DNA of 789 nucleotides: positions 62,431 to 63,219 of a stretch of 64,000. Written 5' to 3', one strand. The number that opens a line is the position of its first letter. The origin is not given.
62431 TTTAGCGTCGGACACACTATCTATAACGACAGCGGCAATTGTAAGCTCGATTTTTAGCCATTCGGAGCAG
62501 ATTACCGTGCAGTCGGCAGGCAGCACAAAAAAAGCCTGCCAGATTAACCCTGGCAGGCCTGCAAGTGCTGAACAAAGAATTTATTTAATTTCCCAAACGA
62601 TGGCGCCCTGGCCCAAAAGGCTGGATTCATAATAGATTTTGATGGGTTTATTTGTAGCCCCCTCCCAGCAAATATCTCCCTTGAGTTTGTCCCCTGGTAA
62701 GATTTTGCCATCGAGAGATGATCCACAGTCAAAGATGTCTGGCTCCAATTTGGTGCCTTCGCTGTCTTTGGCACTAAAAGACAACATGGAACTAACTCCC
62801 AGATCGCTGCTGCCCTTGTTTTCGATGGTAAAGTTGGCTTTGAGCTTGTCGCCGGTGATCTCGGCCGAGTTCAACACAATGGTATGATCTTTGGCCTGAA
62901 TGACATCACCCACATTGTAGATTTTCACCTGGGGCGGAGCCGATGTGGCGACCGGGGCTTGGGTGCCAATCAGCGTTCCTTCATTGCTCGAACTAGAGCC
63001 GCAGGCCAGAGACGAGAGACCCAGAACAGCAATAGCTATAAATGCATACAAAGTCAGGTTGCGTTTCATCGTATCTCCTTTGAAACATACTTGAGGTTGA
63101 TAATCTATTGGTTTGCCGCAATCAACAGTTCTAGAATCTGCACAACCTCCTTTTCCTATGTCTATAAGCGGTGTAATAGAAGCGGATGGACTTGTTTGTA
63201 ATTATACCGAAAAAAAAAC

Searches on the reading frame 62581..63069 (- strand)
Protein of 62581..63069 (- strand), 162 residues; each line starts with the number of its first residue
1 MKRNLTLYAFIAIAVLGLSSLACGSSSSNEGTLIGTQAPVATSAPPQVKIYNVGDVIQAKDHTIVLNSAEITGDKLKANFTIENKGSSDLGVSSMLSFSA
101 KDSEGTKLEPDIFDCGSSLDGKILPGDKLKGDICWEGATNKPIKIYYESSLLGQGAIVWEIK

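Call 37: search_protein_families(library=pfam, proteins=[window:62581-63069:-], max_evalue=0.01)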
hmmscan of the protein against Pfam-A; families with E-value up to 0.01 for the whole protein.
window:62581-63069:- (162 aa): 2 families
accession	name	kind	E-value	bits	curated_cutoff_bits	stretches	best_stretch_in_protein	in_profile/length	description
PF11611.13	DUF4352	-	5.5e-08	33.6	25.9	1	55-155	18-120/122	Domain of unknown function (DUF4352)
PF16729.10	DUF5067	-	1.4e-05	25.5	27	1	50-146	14-123/126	Domain of unknown function (DUF5067)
